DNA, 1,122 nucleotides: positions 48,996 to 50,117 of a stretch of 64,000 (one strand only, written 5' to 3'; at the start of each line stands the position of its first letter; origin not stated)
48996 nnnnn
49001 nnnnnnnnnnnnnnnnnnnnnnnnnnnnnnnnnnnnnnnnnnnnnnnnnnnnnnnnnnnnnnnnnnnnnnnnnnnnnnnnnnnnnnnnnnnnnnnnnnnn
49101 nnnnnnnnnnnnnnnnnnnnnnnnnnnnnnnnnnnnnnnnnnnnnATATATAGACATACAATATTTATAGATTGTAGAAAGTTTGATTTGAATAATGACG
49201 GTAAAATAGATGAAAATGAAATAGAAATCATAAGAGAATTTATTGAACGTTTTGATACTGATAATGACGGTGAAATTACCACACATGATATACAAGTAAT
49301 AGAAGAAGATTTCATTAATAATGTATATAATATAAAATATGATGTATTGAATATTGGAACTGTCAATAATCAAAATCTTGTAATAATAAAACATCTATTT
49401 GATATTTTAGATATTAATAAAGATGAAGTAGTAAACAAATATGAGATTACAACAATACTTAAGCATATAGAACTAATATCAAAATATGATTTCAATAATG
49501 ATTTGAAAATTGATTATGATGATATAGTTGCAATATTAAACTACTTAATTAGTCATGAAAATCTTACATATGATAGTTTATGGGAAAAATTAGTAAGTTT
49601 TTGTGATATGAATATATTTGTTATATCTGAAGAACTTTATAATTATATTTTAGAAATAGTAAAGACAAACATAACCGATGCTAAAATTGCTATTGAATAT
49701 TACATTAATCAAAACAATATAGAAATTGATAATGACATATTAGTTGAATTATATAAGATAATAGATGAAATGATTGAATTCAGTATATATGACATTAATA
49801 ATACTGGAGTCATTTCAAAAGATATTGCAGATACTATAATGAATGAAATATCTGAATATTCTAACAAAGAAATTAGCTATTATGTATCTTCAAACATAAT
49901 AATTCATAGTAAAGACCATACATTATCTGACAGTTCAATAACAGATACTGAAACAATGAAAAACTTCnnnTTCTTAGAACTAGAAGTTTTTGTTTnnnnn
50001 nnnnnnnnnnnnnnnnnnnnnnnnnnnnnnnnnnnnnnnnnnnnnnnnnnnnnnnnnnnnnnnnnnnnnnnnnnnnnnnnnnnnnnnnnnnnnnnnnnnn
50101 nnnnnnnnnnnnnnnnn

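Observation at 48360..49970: Protein with two pairs of dockerin/EF-hand-like calcium-binding loops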

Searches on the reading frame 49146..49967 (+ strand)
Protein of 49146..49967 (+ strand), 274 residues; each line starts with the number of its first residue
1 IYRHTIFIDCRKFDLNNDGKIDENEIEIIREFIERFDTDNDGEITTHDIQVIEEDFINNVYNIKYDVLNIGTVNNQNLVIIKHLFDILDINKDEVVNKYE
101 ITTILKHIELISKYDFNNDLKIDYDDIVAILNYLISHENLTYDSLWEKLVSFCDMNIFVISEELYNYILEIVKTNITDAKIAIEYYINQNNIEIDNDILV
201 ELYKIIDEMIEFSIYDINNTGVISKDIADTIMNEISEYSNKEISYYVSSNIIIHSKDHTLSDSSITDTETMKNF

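Call 43: search_solved_structures(query=window:49146-49967:+, max_evalue=1, show_alignments=3)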
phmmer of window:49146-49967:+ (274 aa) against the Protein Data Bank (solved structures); distinct sequences matched with E-value up to 1: 20.
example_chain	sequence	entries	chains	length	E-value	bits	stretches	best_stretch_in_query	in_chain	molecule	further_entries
7rdr_A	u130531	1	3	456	0.0002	24.4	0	145-214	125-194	Circular tendon repeat protein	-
2lan_A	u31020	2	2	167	0.0055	19.7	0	10-49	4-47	Calcium-binding protein 1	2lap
3ox5_A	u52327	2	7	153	0.018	18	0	21-49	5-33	Calcium-binding protein 1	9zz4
3ox6_A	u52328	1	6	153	0.02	17.8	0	21-49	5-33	Calcium-binding protein 1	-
6mi5_X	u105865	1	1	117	0.021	17.8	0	8-49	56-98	Lanmodulin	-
8fns_A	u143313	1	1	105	0.052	16.5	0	8-49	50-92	EF-hand domain-containing protein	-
9y6s_9S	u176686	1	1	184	0.15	15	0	16-51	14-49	Centrin, putative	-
2m28_A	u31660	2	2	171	0.21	14.5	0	17-46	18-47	Calcium-binding protein 4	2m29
2k7c_A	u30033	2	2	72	0.23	14.4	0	27-51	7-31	Calcium-binding protein 1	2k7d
2e6w_A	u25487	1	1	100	0.27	14.2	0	81-108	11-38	Calsenilin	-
3qrx_A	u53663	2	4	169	0.32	13.9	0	22-59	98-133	Centrin | Caltractin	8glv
6ui4_B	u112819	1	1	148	0.32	13.9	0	22-69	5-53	Calmodulin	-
6tj5_A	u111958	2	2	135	0.44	13.5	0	29-50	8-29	Calmodulin, putative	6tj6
9u9d_A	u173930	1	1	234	0.65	12.9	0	20-54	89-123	Myosin light chain kinase, smooth muscle, deglutamylated form,Green fluorescent protein,Ca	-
2k7b_A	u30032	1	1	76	0.71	12.8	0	22-49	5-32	Calcium-binding protein 1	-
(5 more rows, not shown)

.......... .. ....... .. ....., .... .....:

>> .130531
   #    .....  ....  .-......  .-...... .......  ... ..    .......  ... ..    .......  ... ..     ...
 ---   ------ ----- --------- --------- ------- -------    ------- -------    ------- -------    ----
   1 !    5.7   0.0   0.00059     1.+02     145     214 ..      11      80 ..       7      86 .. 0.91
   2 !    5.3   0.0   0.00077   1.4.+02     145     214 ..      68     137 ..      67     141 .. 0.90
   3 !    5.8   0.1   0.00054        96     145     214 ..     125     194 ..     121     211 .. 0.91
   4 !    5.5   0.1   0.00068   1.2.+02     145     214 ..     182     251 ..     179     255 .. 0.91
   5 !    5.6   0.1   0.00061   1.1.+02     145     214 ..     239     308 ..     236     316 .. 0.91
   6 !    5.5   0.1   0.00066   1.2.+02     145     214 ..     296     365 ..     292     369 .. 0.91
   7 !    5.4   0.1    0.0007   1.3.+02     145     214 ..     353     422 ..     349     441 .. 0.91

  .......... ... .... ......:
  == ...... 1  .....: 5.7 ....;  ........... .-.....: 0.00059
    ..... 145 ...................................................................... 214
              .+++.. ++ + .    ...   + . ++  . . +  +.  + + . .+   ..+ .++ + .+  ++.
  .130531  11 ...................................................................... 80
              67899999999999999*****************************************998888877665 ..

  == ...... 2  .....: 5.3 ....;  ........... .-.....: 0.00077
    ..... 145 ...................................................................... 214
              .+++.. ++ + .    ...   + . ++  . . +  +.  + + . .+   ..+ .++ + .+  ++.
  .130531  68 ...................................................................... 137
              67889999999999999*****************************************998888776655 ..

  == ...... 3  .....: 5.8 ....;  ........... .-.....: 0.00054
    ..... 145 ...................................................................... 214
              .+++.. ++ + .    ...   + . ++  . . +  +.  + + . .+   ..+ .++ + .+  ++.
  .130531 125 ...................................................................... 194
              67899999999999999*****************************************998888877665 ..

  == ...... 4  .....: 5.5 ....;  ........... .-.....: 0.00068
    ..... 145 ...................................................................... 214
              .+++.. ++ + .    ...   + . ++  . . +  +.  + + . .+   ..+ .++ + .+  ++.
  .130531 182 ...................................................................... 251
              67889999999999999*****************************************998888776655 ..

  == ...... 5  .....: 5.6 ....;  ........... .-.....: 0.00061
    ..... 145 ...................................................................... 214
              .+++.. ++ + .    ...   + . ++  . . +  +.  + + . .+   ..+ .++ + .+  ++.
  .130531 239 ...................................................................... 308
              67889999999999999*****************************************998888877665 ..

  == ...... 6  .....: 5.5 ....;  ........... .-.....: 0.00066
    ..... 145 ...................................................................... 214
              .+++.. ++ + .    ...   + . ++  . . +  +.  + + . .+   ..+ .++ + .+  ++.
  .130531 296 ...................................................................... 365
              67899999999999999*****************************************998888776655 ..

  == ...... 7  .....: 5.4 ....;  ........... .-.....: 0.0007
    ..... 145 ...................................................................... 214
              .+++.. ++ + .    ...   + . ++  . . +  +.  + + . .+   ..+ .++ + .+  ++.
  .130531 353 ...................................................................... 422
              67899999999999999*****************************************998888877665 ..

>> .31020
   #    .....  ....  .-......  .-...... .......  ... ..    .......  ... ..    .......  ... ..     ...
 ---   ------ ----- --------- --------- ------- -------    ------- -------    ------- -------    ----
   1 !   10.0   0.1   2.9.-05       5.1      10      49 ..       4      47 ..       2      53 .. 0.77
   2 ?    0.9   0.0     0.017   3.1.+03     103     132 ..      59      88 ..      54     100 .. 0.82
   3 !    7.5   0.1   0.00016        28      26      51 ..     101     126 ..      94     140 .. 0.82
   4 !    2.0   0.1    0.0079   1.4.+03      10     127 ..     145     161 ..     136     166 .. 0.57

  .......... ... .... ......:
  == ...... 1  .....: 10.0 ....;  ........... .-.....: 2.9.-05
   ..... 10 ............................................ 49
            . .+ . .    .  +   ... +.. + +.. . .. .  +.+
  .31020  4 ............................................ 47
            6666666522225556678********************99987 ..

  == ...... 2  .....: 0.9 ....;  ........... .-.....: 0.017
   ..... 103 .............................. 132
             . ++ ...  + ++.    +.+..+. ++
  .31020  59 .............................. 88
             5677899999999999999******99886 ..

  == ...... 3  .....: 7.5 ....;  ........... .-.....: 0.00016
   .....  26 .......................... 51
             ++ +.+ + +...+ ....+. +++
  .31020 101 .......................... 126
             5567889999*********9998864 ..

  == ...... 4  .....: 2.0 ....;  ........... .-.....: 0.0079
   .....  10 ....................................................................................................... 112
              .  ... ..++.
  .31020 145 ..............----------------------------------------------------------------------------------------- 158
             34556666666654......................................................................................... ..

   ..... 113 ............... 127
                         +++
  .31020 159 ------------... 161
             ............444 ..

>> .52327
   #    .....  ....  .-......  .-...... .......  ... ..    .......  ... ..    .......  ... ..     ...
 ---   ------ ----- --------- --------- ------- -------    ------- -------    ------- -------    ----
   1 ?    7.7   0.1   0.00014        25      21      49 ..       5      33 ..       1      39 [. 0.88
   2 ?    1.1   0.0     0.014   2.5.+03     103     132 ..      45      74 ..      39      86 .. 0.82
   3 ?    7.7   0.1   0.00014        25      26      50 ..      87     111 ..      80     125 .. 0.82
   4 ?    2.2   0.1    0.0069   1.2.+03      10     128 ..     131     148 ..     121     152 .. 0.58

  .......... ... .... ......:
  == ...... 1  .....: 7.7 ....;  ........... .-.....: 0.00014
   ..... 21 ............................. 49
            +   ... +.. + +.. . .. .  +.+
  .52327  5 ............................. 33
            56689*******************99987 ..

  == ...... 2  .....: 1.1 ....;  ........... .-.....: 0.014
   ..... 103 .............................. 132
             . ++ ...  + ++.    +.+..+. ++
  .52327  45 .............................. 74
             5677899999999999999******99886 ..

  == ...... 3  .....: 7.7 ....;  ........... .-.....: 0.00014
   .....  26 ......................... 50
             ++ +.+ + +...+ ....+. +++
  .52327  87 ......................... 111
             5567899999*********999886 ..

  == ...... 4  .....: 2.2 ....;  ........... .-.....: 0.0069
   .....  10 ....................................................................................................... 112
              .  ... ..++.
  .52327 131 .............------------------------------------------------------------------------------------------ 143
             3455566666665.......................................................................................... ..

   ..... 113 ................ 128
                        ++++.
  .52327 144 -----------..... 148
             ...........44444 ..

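Call 48: predict_structure(alignment_id=A4)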
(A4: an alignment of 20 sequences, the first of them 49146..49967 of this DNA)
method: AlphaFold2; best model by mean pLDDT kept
length: 274 residues; sequences in the alignment: 20
mean_pLDDT: 86.9   pTM: 0.71
mean pLDDT of the five models: 86.9, 86.6, 85.8, 85.3, 84.6
residues with pLDDT >= 90: 163; 70-90: 72; 50-70: 34; < 50: 5
segments of 3 or more residues with pLDDT < 50: 272-274
pLDDT, mean of each block of 10 residues (from residue 1): 70 87 91 93 95 95 89 92 93 93 92 87 85 88 97 97 97 94 96 95 97 88 84 79 62 62 62 47
secondary structure, 60 per line:
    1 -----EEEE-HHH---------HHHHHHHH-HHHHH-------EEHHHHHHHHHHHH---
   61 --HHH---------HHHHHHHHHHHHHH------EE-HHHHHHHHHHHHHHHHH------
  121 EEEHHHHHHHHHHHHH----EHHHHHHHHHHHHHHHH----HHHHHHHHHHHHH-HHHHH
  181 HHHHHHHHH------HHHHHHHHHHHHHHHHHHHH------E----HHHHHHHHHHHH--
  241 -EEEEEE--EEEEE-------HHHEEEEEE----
elements in order: E6-9 H23-30 H32-36 H46-57 H75-88 H98-114 E121-123 H124-136 H142-157 H162-174 H176-189 H196-215 H227-238 E242-247 E250-254 E265-270

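Call 58: fold_search(model_id=the predicted structure, library=pdb)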
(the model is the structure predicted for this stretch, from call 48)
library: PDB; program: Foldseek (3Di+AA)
matches with E <= 10: 450; with E <= 0.001: 0
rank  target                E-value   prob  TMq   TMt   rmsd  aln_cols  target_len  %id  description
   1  9mvw_A                2.7e-02  0.72  0.13  0.22  14.4       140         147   18  Crystal structure of S101F calmodulin - CaM:RM20 analog complex (released 2026-01-21)
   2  9mxd_A                3.9e-02  0.60  0.13  0.23  14.6       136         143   17  Human E104A calmodulin:MLCK RM20 complex (released 2026-02-11)
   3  4i2y_A                4.3e-02  0.69  0.12  0.09  13.8       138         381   17  Crystal Structure of the genetically encoded calcium indicator RGECO1 (released 2013-07-24)
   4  3sg4                  4.5e-02  0.75  0.18  0.13  16.8       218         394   13  Crystal Structure of GCaMP3-D380Y, LP(linker 2) (released 2012-06-20)
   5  1ctr                  4.5e-02  0.66  0.13  0.23  14.0       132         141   20  DRUG BINDING BY CALMODULIN: CRYSTAL STRUCTURE OF A CALMODULIN-TRIFLUOPERAZINE COMPLEX (released 1994-12-20)
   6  1iwq_A                4.5e-02  0.57  0.11  0.21  13.5       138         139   20  Crystal Structure of MARCKS calmodulin binding domain peptide complexed with Ca2+/Calmodulin (released 2003-03-11)
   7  6hcs_E                4.8e-02  0.60  0.13  0.23  14.2       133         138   17  Crystal structure of CaM-peptide complex containing AzF at position 108 (released 2018-12-05)
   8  5jth_A                5.0e-02  0.60  0.13  0.22  14.5       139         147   18  Crystal structure of E67A calmodulin - CaM:RM20 analog complex (released 2017-07-19)
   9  1cdm_A                5.9e-02  0.57  0.12  0.24  14.0       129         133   18  MODULATION OF CALMODULIN PLASTICITY IN MOLECULAR RECOGNITION ON THE BASIS OF X-RAY STRUCTURES (released 1994-08-31)
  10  6hcs_A                6.2e-02  0.54  0.13  0.24  14.1       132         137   17  Crystal structure of CaM-peptide complex containing AzF at position 108 (released 2018-12-05)
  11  2bkh_B                6.2e-02  0.44  0.12  0.22  14.2       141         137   20  Myosin VI nucleotide-free (MDInsert2) crystal structure (released 2005-06-07)
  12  2y4v_A                6.2e-02  0.44  0.11  0.20  13.8       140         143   19  CRYSTAL STRUCTURE OF HUMAN CALMODULIN IN COMPLEX WITH A DAP KINASE-1 MUTANT (W305Y) PEPTIDE (released 2011-12-28)
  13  3bxk_A                6.5e-02  0.54  0.13  0.23  14.7       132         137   20  Crystal structure of the P/Q-type calcium channel (CaV2.1) IQ domain and CA2+calmodulin complex (released 2008-03-25)
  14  4aqr_B                6.5e-02  0.51  0.13  0.23  14.9       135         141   18  Crystal structure of calmodulin in complex with the regulatory domain of a plasma-membrane Ca2+-ATPase (released 2012-10-17)
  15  3gn4_F                6.9e-02  0.41  0.12  0.20  14.3       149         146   19  Myosin lever arm (released 2009-09-08)
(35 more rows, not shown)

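Call 74: search_solved_structures(query=A4, max_evalue=1, show_alignments=0)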
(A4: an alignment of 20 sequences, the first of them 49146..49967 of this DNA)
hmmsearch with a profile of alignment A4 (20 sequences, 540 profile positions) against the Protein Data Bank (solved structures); distinct sequences matched with E-value up to 1: 11.
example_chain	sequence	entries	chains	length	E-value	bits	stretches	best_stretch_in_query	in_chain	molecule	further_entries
2jnk_A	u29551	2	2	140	0.14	13.9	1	332-378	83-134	Hyalurononglucosaminidase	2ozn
6kg9_A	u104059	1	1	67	0.15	13.8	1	355-403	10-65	And cellulose-binding endoglucanase family 9 CelL ortholog dockerin domain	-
6kgc_B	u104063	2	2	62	0.16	13.7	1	355-401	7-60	And cellulose-binding endoglucanase family 9 CelL ortholog dockerin domain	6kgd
3o4y_A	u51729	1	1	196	0.17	13.6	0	300-372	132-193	Calcium-dependent protein kinase 3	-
6mi5_X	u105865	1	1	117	0.18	13.5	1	271-367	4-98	Lanmodulin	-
2lan_A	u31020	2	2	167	0.19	13.5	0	283-404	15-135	Calcium-binding protein 1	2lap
6kge_D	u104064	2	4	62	0.23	13.2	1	355-401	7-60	And cellulose-binding endoglucanase family 9 CelL ortholog dockerin domain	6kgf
2na0_A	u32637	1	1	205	0.49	12.1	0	348-404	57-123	Guanylyl cyclase-activating protein 1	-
3ox5_A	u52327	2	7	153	0.58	11.9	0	286-404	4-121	Calcium-binding protein 1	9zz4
3ox6_A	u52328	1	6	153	0.61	11.8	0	286-404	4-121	Calcium-binding protein 1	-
2ma2_A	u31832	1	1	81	0.94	11.2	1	276-336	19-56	RAS guanyl-releasing protein 2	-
